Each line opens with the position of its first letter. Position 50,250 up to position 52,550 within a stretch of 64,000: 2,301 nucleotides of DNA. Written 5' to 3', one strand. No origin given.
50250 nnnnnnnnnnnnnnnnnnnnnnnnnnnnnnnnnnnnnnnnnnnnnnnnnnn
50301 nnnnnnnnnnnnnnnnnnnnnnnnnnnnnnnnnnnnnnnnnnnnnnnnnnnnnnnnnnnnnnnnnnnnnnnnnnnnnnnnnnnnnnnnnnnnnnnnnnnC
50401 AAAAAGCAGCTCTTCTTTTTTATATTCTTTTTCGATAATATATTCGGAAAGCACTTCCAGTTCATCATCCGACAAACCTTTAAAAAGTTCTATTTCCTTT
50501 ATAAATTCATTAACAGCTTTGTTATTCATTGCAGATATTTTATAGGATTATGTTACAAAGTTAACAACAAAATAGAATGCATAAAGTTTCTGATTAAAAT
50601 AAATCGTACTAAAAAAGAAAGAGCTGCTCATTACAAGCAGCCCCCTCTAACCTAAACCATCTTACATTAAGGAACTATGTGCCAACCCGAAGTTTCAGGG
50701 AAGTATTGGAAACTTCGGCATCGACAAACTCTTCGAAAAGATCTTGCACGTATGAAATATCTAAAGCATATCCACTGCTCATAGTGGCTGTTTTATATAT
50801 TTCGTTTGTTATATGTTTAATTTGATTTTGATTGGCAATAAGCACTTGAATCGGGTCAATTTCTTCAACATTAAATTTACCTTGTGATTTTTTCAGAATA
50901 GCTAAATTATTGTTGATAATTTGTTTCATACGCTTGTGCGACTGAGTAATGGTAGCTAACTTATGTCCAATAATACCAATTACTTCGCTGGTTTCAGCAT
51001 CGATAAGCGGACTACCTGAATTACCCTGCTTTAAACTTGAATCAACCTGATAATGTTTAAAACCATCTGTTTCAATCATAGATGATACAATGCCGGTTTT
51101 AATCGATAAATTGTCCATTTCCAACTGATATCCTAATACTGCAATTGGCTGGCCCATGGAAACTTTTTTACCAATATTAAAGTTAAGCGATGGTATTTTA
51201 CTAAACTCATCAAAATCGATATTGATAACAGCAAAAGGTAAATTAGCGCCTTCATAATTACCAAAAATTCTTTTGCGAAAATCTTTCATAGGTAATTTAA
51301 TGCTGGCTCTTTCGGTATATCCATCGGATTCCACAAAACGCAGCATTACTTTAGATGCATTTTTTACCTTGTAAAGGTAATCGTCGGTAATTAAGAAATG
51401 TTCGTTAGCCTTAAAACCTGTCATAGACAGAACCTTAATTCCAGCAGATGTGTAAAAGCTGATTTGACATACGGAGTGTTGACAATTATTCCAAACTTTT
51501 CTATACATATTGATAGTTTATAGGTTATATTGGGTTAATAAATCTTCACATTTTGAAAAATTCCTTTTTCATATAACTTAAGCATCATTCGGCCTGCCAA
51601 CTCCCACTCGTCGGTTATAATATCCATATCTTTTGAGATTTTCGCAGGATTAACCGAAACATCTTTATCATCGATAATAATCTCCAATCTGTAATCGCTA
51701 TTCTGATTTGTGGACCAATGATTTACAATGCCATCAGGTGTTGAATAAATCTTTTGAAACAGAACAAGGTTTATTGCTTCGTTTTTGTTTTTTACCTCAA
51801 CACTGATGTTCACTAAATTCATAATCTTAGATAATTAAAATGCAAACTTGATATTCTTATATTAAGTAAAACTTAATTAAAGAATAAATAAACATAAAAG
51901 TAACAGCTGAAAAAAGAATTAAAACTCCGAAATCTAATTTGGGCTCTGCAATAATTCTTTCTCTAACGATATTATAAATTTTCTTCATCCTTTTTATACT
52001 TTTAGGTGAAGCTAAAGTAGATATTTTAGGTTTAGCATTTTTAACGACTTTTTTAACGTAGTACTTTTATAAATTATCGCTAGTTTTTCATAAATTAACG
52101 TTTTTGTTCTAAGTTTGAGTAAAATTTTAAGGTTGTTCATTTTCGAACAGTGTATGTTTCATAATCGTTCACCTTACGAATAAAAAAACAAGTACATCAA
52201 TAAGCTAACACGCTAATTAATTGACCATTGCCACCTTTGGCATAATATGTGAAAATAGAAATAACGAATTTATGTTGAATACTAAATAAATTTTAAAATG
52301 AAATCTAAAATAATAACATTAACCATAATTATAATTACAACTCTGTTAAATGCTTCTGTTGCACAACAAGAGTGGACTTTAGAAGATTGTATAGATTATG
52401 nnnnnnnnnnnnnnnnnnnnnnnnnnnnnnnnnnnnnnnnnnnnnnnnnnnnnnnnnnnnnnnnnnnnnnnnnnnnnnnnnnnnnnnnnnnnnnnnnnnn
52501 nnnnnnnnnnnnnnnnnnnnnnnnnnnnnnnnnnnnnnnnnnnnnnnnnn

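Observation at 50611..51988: Terminator-bounded three-ORF cassette: 43-aa membrane peptide, 95-aa orphan protein, and a signal-less trypsin-fold protein with an apparently non-canonical triad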

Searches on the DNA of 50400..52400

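Call 41: search_rna_families(source=window, start=50400, end=52400, threshold=evalue, max_evalue=1)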
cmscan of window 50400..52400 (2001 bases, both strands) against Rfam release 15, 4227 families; matches with E-value up to 1: 0.
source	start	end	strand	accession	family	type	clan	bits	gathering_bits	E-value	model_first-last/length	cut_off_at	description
